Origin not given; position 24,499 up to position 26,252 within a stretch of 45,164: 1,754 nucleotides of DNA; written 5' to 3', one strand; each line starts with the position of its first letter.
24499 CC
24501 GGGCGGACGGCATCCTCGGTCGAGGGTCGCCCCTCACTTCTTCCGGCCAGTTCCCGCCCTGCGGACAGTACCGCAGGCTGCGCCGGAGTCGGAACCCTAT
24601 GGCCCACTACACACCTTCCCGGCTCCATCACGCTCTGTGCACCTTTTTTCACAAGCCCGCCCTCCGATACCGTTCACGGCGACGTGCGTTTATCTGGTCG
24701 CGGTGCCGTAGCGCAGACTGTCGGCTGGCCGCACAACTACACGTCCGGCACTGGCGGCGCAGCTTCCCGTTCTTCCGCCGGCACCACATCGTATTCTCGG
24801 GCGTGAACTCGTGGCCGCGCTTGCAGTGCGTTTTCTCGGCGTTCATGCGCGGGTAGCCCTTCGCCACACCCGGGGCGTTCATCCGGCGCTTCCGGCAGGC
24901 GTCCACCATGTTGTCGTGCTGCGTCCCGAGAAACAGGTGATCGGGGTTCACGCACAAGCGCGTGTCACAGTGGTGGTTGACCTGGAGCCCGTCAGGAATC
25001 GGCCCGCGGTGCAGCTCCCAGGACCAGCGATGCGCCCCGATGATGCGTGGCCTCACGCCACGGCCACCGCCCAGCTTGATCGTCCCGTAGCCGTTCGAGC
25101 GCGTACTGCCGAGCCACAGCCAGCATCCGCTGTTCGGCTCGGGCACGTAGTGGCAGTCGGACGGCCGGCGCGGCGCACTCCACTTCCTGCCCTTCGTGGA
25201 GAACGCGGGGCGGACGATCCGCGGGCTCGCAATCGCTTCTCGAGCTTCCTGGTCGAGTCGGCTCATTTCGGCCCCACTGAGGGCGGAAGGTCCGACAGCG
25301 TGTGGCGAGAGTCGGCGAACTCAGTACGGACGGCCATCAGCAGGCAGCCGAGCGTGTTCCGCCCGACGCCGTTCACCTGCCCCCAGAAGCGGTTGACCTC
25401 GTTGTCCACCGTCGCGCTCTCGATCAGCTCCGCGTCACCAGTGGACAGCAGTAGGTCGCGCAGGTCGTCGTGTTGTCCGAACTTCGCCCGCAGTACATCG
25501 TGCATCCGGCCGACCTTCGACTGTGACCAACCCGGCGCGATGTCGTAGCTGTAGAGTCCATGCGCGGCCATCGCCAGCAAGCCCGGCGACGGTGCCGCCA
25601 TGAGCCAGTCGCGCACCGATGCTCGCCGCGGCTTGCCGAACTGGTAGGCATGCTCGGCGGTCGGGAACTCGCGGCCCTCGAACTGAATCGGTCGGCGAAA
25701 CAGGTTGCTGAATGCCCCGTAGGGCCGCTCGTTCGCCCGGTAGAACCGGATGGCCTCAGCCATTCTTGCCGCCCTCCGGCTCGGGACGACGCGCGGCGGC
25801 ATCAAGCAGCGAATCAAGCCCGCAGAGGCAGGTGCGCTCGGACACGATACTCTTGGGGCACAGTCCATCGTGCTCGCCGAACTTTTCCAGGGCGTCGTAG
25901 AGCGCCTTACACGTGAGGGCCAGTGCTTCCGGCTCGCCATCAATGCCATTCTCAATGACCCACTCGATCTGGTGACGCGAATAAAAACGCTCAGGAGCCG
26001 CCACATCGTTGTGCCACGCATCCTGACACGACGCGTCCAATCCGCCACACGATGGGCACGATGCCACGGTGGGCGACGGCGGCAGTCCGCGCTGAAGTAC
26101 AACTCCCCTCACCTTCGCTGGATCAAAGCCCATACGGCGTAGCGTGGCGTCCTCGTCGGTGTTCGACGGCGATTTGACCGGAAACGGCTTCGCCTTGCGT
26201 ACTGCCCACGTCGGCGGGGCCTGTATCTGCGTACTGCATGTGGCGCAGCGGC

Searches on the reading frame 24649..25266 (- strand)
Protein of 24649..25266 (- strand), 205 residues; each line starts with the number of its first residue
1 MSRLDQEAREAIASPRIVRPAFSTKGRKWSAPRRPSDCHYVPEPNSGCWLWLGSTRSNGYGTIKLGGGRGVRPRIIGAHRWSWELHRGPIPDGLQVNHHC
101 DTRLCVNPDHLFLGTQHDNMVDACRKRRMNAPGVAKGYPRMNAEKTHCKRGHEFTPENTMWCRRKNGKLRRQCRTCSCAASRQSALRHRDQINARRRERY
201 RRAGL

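Call 10: search_protein_families(library=phrogs, proteins=[window:24649-25266:-], max_evalue=0.001)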
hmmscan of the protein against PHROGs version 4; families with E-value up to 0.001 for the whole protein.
window:24649-25266:- (205 aa): 9 families
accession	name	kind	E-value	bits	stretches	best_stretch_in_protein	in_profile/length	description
phrog_826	-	DNA, RNA and nucleotide metabolism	5.3e-37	128.9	1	41-200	78-218/281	HNH endonuclease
phrog_1492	-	DNA, RNA and nucleotide metabolism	1.5e-28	101.1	1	23-201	60-224/414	HNH endonuclease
phrog_1872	-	DNA, RNA and nucleotide metabolism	2.7e-28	100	1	43-156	31-146/166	endonuclease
phrog_3593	-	DNA, RNA and nucleotide metabolism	2.2e-23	84.1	1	45-134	68-151/210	HNH endonuclease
phrog_6254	-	DNA, RNA and nucleotide metabolism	1.1e-21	78.8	1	43-149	9-113/154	HNH endonuclease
phrog_59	-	DNA, RNA and nucleotide metabolism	4.9e-19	70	1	45-144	155-246/423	HNH endonuclease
phrog_4842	-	DNA, RNA and nucleotide metabolism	5.3e-11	43.6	1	46-111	75-135/154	HNH endonuclease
phrog_99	-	DNA, RNA and nucleotide metabolism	7.6e-08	33.4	1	39-137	119-217/383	HNH endonuclease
phrog_10495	-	DNA, RNA and nucleotide metabolism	0.00039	21.5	1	88-119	20-51/63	HNH endonuclease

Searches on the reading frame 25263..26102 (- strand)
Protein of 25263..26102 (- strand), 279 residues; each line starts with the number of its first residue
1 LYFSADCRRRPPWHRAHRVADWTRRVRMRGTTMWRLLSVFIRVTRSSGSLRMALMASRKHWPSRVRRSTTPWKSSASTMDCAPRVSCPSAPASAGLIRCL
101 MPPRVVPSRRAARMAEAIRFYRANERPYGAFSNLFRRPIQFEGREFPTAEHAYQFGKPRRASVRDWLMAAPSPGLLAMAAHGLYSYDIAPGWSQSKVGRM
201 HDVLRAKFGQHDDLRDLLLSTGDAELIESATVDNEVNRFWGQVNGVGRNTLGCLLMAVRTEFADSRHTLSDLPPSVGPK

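Call 10: search_protein_families(library=phrogs, proteins=[window:25263-26102:-], max_evalue=0.001)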
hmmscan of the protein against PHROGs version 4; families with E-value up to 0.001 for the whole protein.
window:25263-26102:- (279 aa): 1 family
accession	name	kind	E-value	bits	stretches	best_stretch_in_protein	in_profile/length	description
phrog_1017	-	unknown function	4.7e-26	92.8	1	114-266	4-156/170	-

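Call 104: search_protein_families(library=pfam, proteins=[window:25266-26102:-], max_evalue=0.001)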
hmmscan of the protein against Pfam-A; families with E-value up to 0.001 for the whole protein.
window:25266-26102:- (279 aa): 1 family
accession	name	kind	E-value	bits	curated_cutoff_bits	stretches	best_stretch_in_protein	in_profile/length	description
PF08719.17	NADAR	-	7e-23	82.1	35.1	1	120-262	2-162/163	NADAR domain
